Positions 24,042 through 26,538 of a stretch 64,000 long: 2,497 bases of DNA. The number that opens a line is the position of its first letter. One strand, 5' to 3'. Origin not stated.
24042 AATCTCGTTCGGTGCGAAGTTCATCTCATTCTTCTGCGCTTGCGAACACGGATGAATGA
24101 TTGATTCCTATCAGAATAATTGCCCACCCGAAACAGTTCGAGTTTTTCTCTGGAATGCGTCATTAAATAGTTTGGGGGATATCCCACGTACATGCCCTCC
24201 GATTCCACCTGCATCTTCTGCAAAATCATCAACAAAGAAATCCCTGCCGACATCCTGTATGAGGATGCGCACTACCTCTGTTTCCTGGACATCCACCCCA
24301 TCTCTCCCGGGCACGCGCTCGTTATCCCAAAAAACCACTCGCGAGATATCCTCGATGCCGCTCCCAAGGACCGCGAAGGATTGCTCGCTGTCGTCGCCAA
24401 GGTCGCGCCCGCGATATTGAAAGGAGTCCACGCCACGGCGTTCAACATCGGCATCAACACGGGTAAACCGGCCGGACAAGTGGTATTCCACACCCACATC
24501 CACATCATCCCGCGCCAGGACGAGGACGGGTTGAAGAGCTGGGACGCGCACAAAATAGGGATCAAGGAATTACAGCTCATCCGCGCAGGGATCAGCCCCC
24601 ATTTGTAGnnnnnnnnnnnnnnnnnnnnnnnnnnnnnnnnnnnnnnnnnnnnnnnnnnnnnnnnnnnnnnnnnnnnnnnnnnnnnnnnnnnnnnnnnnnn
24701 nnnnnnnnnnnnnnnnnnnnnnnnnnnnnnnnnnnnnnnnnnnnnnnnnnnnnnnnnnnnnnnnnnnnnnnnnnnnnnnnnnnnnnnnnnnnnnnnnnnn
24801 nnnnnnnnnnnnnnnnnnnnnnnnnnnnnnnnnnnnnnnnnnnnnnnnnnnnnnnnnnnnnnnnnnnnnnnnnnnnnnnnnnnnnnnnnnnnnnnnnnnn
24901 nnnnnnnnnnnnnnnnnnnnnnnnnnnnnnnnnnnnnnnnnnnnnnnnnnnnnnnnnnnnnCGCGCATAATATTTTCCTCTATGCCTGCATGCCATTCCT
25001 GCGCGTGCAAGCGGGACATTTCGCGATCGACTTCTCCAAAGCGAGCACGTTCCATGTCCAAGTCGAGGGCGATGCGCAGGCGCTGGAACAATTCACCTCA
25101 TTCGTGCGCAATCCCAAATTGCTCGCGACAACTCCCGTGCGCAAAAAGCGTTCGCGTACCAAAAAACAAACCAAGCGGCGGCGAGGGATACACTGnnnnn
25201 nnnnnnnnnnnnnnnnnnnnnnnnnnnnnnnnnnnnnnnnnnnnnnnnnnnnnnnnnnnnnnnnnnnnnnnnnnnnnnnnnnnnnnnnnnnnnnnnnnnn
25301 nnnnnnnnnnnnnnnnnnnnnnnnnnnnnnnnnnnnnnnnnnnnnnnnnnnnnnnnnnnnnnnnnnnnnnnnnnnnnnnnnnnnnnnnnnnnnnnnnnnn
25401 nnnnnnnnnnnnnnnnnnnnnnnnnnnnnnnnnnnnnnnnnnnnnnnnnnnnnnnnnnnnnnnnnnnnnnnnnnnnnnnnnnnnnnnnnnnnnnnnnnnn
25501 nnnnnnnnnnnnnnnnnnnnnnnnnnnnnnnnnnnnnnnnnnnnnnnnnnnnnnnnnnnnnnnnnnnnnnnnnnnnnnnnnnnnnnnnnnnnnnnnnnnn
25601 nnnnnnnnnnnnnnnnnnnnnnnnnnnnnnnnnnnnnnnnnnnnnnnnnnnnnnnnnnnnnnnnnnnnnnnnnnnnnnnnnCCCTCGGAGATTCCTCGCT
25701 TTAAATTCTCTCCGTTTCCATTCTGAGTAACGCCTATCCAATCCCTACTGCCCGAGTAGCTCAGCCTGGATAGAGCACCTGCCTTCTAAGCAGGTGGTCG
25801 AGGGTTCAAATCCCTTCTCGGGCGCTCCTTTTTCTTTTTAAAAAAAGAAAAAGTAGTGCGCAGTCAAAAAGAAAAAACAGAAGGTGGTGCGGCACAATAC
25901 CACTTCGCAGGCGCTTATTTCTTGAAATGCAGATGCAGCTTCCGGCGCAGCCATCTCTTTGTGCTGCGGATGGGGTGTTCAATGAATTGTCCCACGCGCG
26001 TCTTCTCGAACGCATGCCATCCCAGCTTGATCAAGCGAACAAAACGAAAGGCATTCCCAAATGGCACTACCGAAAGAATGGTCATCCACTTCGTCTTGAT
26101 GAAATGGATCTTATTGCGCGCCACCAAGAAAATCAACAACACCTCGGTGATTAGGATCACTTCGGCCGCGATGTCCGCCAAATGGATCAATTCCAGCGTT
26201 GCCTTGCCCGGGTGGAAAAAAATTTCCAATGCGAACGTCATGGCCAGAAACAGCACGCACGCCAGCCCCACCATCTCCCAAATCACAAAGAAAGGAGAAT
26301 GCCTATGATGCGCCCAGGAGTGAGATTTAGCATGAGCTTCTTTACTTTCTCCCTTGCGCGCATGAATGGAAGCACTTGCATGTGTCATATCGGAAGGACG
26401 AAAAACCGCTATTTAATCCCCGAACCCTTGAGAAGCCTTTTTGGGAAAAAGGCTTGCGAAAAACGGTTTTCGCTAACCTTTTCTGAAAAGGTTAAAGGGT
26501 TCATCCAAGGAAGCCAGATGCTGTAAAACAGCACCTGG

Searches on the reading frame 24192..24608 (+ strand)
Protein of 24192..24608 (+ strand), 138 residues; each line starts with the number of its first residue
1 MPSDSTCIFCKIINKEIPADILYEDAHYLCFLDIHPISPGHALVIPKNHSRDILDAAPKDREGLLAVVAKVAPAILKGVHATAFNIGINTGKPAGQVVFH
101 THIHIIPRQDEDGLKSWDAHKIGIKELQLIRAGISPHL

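Call 8: search_protein_families(library=pfam, max_evalue=0.001, proteins=[window:24192-24608:+])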
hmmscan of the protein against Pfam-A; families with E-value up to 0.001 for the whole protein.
window:24192-24608:+ (138 aa): 2 families
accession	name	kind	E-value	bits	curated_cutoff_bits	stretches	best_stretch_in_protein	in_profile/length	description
PF01230.28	HIT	-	8.7e-26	90.9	21.5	1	14-110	1-97/98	HIT domain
PF11969.13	DcpS_C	-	7.6e-17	62.3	24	1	7-108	2-102/114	Scavenger mRNA decapping enzyme C-term binding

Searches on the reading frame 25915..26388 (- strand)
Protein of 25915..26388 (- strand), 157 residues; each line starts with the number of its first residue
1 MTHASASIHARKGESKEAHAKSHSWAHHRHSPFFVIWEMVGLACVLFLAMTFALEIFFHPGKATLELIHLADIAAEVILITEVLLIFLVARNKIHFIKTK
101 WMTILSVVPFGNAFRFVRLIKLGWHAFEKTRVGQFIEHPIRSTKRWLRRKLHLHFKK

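Call 8: search_protein_families(library=pfam, max_evalue=0.001, proteins=[window:25915-26388:-])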
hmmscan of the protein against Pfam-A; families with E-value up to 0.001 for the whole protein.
window:25915-26388:- (157 aa): 1 family
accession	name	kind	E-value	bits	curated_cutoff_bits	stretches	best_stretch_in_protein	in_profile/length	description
PF00520.37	Ion_trans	-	0.0004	20.1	25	1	36-110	3-79/241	Ion transport protein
